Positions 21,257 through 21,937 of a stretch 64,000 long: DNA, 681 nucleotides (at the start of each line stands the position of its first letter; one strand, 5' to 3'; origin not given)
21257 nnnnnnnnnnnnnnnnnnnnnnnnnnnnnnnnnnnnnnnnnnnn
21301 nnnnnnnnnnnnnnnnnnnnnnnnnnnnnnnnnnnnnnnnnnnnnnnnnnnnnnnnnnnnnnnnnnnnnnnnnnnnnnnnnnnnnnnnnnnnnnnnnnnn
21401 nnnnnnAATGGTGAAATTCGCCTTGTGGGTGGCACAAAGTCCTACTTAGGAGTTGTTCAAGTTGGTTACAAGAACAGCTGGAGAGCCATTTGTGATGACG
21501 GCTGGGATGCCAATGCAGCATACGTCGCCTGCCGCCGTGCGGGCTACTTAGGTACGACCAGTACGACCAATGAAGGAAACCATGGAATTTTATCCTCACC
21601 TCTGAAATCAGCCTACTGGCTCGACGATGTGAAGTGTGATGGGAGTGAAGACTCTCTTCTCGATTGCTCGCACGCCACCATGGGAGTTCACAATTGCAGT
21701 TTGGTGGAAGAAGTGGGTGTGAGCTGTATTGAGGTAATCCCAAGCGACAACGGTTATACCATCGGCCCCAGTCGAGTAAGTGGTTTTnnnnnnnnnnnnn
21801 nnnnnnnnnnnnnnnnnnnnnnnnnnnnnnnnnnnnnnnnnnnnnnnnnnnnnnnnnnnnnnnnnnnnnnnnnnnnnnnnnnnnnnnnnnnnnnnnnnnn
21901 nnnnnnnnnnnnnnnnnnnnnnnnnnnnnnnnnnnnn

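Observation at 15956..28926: Three tandem FN3-stalk lipoproteins, each capped by a metazoan-type SRCR domain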

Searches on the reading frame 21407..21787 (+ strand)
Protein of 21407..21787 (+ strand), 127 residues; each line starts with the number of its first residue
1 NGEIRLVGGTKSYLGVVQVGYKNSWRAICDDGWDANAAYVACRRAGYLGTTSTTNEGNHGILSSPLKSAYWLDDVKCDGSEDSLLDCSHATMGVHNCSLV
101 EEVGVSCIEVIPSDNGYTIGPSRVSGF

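Call 21: search_solved_structures(query=window:21407-21787:+, max_evalue=0.001, show_alignments=2)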
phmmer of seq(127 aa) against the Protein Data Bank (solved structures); distinct sequences matched with E-value up to 0.001: 26.
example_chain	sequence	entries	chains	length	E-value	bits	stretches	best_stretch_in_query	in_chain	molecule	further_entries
8xmk_D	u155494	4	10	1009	3.5e-95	318.5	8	2-110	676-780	Scavenger receptor cysteine-rich type 1 protein M130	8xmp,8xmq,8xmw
9nb5_A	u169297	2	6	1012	3.9e-95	318.3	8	2-110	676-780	Scavenger receptor cysteine-rich type 1 protein M130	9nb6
9nb8_A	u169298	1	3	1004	4e-95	318.3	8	2-110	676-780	Scavenger receptor cysteine-rich type 1 protein M130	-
9fmu_D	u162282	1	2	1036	8.5e-95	317.3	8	2-111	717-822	Scavenger receptor cysteine-rich type 1 protein M130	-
9fhb_D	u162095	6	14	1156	1.2e-94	316.7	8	2-110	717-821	Scavenger receptor cysteine-rich type 1 protein M130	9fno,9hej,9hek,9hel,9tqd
9h0m_E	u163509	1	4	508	1.8e-62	212.7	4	2-107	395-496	PIT54 protein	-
8h7j_A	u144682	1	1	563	2.7e-44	153.8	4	2-110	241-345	Scavenger receptor cysteine-rich type 1 protein M130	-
8r83_N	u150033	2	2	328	7.7e-41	142.6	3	3-107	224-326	CD5 antigen-like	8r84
8wyr_M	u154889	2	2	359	8.8e-41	142.4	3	3-107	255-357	Interleukin-2,CD5 antigen-like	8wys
5a2e_A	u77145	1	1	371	5.4e-20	75.2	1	3-109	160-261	T-CELL DIFFERENTIATION ANTIGEN CD6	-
7bzz_A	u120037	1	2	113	3.9e-18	69.2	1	4-108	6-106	Scavenger receptor class A member 5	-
7c00_A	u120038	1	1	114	2.3e-17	66.7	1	4-107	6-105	Scavenger receptor class A member 5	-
6h8m_A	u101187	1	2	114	3.7e-17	66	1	4-107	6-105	Neurotrypsin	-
6j02_A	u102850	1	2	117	4.3e-17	65.8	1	4-108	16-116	Macrophage scavenger receptor types I and II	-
2oy3_A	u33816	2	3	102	1e-16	64.5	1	4-107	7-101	Macrophage receptor MARCO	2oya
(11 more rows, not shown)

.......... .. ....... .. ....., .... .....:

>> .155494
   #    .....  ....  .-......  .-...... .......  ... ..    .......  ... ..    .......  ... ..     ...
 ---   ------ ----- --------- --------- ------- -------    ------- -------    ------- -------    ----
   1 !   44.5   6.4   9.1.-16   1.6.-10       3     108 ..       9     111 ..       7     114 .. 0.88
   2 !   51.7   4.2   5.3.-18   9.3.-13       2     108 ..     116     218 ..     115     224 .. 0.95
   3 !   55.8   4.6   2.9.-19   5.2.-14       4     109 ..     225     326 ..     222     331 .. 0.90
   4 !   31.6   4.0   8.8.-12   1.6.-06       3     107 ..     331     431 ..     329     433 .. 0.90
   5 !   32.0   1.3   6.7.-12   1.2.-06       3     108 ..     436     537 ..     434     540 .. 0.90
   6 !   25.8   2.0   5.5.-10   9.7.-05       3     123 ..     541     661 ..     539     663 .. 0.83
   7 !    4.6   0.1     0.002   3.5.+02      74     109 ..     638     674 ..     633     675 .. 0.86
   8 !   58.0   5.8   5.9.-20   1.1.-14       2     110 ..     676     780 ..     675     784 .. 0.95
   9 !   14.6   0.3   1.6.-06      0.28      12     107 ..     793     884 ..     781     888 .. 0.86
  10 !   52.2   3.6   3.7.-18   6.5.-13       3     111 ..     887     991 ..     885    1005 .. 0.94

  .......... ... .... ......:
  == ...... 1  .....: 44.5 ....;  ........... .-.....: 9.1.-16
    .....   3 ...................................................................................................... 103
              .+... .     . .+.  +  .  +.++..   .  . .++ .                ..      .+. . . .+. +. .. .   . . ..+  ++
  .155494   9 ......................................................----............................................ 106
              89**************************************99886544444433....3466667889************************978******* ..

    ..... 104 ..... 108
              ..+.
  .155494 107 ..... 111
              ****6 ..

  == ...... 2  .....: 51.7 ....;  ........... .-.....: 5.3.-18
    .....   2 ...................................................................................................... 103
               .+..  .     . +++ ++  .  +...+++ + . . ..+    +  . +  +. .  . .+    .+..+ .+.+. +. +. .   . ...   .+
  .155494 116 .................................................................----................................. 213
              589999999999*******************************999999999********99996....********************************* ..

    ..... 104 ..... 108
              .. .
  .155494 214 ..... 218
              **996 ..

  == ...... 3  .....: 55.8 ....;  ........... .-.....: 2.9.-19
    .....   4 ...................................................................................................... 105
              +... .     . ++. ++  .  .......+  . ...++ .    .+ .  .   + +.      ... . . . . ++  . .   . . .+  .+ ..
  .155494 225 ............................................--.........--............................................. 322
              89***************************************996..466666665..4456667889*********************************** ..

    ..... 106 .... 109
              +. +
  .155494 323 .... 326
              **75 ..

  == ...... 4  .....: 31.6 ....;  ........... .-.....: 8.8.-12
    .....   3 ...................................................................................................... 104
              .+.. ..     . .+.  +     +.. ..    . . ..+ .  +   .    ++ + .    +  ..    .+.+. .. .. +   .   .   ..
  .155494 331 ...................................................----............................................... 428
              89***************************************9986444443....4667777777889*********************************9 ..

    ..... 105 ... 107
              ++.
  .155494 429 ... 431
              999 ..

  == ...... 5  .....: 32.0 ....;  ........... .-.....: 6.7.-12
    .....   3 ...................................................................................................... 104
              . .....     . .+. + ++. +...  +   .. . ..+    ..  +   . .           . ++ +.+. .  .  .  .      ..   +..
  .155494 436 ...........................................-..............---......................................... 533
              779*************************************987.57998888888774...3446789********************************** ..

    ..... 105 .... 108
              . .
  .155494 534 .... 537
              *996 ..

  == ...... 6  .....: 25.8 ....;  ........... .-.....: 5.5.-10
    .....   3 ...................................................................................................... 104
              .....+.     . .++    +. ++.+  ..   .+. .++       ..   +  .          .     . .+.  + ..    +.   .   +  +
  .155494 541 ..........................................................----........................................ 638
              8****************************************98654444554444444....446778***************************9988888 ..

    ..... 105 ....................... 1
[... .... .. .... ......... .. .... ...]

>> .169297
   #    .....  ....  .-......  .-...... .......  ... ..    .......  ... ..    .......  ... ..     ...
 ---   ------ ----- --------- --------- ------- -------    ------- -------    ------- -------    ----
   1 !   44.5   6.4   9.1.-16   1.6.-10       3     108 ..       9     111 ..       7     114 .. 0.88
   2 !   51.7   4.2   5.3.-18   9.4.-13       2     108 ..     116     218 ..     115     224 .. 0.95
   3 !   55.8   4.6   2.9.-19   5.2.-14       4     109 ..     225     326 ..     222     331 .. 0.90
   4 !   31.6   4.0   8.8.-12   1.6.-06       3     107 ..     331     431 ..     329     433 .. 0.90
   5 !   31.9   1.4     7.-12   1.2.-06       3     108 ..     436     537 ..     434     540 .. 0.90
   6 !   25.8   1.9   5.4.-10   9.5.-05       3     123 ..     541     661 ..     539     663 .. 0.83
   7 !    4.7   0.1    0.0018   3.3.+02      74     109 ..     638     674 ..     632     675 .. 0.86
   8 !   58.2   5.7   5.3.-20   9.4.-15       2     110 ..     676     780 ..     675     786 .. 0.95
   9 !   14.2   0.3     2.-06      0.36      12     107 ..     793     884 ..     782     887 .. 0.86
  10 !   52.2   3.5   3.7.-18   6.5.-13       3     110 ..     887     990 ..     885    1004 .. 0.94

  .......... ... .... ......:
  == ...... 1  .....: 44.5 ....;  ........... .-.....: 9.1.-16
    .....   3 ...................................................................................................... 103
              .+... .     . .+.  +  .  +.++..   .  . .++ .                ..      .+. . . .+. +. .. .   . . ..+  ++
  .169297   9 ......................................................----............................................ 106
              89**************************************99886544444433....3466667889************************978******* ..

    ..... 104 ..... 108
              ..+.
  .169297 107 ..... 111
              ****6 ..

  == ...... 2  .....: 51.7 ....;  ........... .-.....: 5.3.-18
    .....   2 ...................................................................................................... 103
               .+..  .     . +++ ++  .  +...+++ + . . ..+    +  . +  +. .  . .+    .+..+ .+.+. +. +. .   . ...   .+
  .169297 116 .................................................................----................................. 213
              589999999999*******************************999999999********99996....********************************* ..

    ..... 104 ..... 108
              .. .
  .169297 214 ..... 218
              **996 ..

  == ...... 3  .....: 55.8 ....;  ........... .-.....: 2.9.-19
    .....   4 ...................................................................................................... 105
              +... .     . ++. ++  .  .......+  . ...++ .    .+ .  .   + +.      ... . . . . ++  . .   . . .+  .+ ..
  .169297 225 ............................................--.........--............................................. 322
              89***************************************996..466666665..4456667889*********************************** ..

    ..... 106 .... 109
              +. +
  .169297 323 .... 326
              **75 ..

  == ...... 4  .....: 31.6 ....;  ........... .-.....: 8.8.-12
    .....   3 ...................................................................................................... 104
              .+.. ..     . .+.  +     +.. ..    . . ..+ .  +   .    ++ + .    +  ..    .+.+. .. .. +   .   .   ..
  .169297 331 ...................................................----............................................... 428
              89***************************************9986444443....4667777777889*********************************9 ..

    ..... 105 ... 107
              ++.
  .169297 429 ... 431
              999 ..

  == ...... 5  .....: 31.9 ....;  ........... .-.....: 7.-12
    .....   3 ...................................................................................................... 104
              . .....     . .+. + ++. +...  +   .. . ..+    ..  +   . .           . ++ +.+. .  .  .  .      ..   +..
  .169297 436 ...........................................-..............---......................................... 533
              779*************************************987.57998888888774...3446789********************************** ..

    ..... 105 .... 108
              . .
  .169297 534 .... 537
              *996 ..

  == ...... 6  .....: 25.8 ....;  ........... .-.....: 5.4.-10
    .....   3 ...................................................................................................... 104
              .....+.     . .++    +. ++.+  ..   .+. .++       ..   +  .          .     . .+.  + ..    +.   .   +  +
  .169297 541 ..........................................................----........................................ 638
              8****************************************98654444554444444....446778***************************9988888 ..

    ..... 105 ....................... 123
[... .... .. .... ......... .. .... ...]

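Call 27: find_related_loci(query=A3, collection=genome_contigs, flank=6000)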
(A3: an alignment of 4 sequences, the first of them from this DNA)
Query A3 (107 aa) in genome_contigs; peptide patterns used: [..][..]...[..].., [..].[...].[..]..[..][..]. (x = any residue, [..] = any of these).
244 stretches matched a pattern; 44 encode a relative of the query (tblastn E <= 1e-3); 44 distinct loci.
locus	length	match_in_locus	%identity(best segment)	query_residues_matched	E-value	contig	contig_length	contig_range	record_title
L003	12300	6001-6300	45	1-105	4e-24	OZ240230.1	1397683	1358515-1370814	MAG: Bdellovibrionales bacterium isolate 6d663a9e-0918-430b-aa06-578e47c45a83 genome assembly, chromosome: 1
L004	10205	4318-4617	40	2-105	9e-22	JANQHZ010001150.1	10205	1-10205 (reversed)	MAG: Candidatus Binatia bacterium isolate PL24a_bin.3 k99_9074005, whole genome shotgun sequence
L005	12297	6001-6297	37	2-106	3e-21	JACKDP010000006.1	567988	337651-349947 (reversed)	MAG: Myxococcales bacterium isolate HK-STAS-MYXO-10 HK-STAS-MYXO-10_6, whole genome shotgun sequence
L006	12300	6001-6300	41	1-105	5e-21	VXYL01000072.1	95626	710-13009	MAG: Gammaproteobacteria bacterium isolate SB0670_bin_10 NODE_147_length_95626_cov_14.007063, whole genome shotgun seque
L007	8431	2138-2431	38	2-105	2e-20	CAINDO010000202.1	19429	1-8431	MAG: uncultured Myxococcales bacterium isolate Loclat_bin-06019 genome assembly, contig: bin-06019:202/667, whole genome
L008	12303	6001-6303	40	2-107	3e-20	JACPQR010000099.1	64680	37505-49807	MAG: Deltaproteobacteria bacterium isolate NC_groundwater_658_Ag_B-0.1um_70_50 B_1_S1_Biohub_coassembly_k141_2152825, wh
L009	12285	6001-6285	38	2-105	4e-20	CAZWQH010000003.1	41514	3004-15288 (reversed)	MAG TPA_asm: uncultured Sandaracinaceae bacterium isolate SRP287051_co1_151 genome assembly, contig: NODE_1621_length_41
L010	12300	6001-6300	37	2-107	8e-20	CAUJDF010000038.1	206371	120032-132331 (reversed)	MAG: Myxococcota bacterium isolate KLAP118 genome assembly, contig: KLAP118_597895, whole genome shotgun sequence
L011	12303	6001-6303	36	1-105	1e-19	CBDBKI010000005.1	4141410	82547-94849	MAG: Candidatus Azotimanducaceae bacterium isolate 4e3f4a33-5720-4edb-bbdd-4cf11a4da1b9 genome assembly, contig: contig_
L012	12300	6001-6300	37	1-106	1e-19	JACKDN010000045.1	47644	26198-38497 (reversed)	MAG: Myxococcales bacterium isolate HK-STAS-MYXO-8 HK-STAS-MYXO-8_45, whole genome shotgun sequence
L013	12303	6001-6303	35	1-105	2e-19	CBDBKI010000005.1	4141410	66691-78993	MAG: Candidatus Azotimanducaceae bacterium isolate 4e3f4a33-5720-4edb-bbdd-4cf11a4da1b9 genome assembly, contig: contig_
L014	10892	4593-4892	38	1-106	2e-19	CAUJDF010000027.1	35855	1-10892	MAG: Myxococcota bacterium isolate KLAP118 genome assembly, contig: KLAP118_552718, whole genome shotgun sequence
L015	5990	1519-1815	38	2-105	2e-19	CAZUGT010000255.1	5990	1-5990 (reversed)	MAG TPA_asm: uncultured Rhodospirillaceae bacterium isolate SRP338948_co1_27 genome assembly, contig: k141_156681, whole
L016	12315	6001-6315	41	2-106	2e-19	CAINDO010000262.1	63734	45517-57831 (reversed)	MAG: uncultured Myxococcales bacterium isolate Loclat_bin-06019 genome assembly, contig: bin-06019:262/667, whole genome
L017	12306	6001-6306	36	1-106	3e-19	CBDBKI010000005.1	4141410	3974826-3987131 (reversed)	MAG: Candidatus Azotimanducaceae bacterium isolate 4e3f4a33-5720-4edb-bbdd-4cf11a4da1b9 genome assembly, contig: contig_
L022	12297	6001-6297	39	1-105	4e-19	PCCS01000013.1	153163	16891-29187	MAG: Myxococcales bacterium isolate NP1036 38498, whole genome shotgun sequence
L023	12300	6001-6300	38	1-105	7e-19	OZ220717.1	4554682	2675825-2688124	MAG: Pseudomonadales bacterium isolate e958075d-7ee5-44b9-87ba-8c9210635fca genome assembly, chromosome: 1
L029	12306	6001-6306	38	1-105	1e-17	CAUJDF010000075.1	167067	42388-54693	MAG: Myxococcota bacterium isolate KLAP118 genome assembly, contig: KLAP118_358270, whole genome shotgun sequence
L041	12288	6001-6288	38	1-105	2e-15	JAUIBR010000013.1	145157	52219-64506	MAG: bacterium isolate 6_bin.52 NODE_213_length_145157_cov_1.577791, whole genome shotgun sequence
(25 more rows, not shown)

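Call 36: search_protein_families(library=pfam, proteins=[L006:2473-7398:+, L023:1771-7398:+, L029:2377-6309:+, L041:5056-6294:+, L022:3388-6690:+, L011:1207-7428:+], max_evalue=0.00001)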
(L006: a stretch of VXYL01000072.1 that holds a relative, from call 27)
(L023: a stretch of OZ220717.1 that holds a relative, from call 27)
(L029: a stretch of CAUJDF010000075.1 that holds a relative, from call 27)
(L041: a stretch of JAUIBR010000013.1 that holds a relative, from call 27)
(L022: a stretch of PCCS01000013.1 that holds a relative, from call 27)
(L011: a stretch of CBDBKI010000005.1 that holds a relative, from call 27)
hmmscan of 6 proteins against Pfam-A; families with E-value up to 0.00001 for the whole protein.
L006:2473-7398:+ (1642 aa): 11 families
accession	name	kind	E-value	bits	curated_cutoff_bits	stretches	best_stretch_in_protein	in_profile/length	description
PF12799.13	LRR_4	-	1.4e-30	105.1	27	3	1469-1510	1-43/44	Leucine Rich repeats (2 copies)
PF00530.23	SRCR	-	3.7e-30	104.6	26.1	1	1182-1276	2-99/100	Scavenger receptor cysteine-rich domain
PF12733.13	Cadherin-like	-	3e-26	92.1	24.2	2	330-421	7-88/89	Cadherin-like beta sandwich domain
PF13855.12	LRR_8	-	1.8e-21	76.1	27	2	1448-1501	2-59/61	Leucine rich repeat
PF00041.27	fn3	-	4.6e-16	59.3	25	1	954-1038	2-79/84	Fibronectin type III domain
PF13753.12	SWM_repeat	-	6e-10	39.7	27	1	1284-1356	8-82/86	Putative flagellar system-associated repeat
PF23211.1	LRR_LRWD1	-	2.5e-08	34.3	28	0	1403-1481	16-98/190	Leucine-rich repeat and WD repeat-containing protein 1, LRR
PF00028.23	Cadherin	-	2.8e-08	34.5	28.8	1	863-944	4-91/93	Cadherin domain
PF13516.12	LRR_6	-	2.2e-07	30.9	23.4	0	1469-1483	3-17/24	Leucine Rich repeat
PF00560.39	LRR_1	-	1.5e-06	27.6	20.6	0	1558-1575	1-20/23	Leucine Rich Repeat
PF16656.11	Pur_ac_phosph_N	-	3.2e-06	28.1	30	0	959-1041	7-90/93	Purple acid Phosphatase, N-terminal domain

L023:1771-7398:+ (1876 aa): 12 families
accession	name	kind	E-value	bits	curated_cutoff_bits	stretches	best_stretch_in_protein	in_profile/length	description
PF00041.27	fn3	-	1.1e-55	186.2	25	4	1218-1302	2-82/84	Fibronectin type III domain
PF12733.13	Cadherin-like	-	6.5e-36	123.1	24.2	3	114-197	11-88/89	Cadherin-like beta sandwich domain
PF12799.13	LRR_4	-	1.5e-33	114.5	27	2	1704-1744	2-43/44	Leucine Rich repeats (2 copies)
PF00530.23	SRCR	-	6.8e-31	107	26.1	1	1415-1510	1-99/100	Scavenger receptor cysteine-rich domain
PF25059.1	FN3_DSCAM-DSCAML_C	-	6.1e-22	78.2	39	0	1047-1103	14-71/89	DSCAM/DSCAML C-terminal Fn3-like domain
PF13855.12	LRR_8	-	1.4e-18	66.8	27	1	1682-1736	2-60/61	Leucine rich repeat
PF13753.12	SWM_repeat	-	1.6e-16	60.7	27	1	791-875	2-85/86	Putative flagellar system-associated repeat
PF25788.1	Ig_Rha78A_N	-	8e-14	52.2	27.4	0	1224-1305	13-101/105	Rha78A-like, N-terminal immunoglobulin domain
PF16656.11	Pur_ac_phosph_N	-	2.7e-09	37.9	30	0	1035-1113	11-93/93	Purple acid Phosphatase, N-terminal domain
PF00560.39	LRR_1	-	2e-07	30.2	20.6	0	1704-1720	1-17/23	Leucine Rich Repeat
PF13516.12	LRR_6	-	1e-06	28.8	23.4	0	1703-1717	3-17/24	Leucine Rich repeat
PF14580.12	LRR_9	-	2.3e-06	27.7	30.5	0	1686-1784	24-128/175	Leucine-rich repeat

L029:2377-6309:+ (1311 aa): 2 families
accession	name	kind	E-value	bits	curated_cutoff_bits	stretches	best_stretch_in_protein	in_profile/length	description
PF00530.23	SRCR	-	3e-30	104.9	26.1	1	1214-1311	2-100/100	Scavenger receptor cysteine-rich domain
PF23416.1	DUF7107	-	4.1e-15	56.3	24.6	0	907-948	2-47/48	Domain of unknown function (DUF7107)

L041:5056-6294:+ (413 aa): 3 families
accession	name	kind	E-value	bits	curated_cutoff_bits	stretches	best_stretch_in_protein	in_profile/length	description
PF00530.23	SRCR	-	3.4e-24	85.5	26.1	1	321-412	3-100/100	Scavenger receptor cysteine-rich domain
PF19079.5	CFSR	-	1.6e-10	41.5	27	0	194-235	1-48/49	Collagen-flanked surface repeat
PF01391.23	Collagen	-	1e-09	38.4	27.2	0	225-246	31-52/60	Collagen triple helix repeat (20 copies)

L022:3388-6690:+ (1101 aa): 2 families
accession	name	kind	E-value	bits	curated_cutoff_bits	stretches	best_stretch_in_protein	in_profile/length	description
PF13948.11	DUF4215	-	7.5e-30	103.4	27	2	180-213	16-46/47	Domain of unknown function (DUF4215)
PF00530.23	SRCR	-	1.6e-28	99.3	26.1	1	876-971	1-100/100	Scavenger receptor cysteine-rich domain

L011:1207-7428:+ (2074 aa): 12 families
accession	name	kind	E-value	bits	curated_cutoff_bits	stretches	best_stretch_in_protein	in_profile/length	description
PF13855.12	LRR_8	-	6.4e-40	135.2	27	4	1880-1935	2-61/61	Leucine rich repeat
PF12799.13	LRR_4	-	4.7e-36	122.4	27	2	1880-1919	2-42/44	Leucine Rich repeats (2 copies)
PF00530.23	SRCR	-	1.5e-33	115.5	26.1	1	1604-1699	2-99/100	Scavenger receptor cysteine-rich domain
PF12733.13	Cadherin-like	-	1e-24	87.2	24.2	2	1296-1385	2-88/89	Cadherin-like beta sandwich domain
PF23211.1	LRR_LRWD1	-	1e-16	61.7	28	0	176-254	35-109/190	Leucine-rich repeat and WD repeat-containing protein 1, LRR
PF00041.27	fn3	-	6.7e-16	58.7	25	1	1509-1587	10-83/84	Fibronectin type III domain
PF00560.39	LRR_1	-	1.4e-10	39.6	20.6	0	1902-1917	1-18/23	Leucine Rich Repeat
PF23598.1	LRR_14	-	2.6e-08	33.5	40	0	1895-2018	16-143/353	Leucine-rich repeat region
PF14580.12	LRR_9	-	2.4e-07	30.9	30.5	0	1862-1958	24-126/175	Leucine-rich repeat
PF25059.1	FN3_DSCAM-DSCAML_C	-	7.1e-07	29.9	39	1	1523-1581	14-73/89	DSCAM/DSCAML C-terminal Fn3-like domain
PF23952.1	LRR_EndoS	-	2e-06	28.5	27.9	0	147-193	70-116/116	Endo-beta-N-acetylglucosaminidase EndoS LRR domain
PF16656.11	Pur_ac_phosph_N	-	8.9e-06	26.6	30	1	1507-1589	7-93/93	Purple acid Phosphatase, N-terminal domain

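Call 64: find_related_loci(query=A6, collection=metagenome_contigs, flank=8000)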
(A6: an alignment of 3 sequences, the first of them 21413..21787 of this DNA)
Query A6 (125 aa) in metagenome_contigs; peptide patterns used: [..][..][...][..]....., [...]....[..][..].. (x = any residue, [..] = any of these).
130 stretches matched a pattern; 7 encode a relative of the query (tblastn E <= 1e-3); 7 distinct loci.
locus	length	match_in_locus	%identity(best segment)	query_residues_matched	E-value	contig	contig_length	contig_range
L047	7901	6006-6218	38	1-71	8e-9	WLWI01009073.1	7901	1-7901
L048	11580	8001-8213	38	1-71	8e-9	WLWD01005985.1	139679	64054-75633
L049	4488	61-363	28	23-105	7e-8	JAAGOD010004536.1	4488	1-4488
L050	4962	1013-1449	40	11-107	1e-6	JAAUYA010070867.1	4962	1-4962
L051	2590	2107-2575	39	1-107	3e-6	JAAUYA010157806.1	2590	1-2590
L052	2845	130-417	29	23-105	3e-6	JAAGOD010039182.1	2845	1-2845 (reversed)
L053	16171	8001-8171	32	34-95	7e-5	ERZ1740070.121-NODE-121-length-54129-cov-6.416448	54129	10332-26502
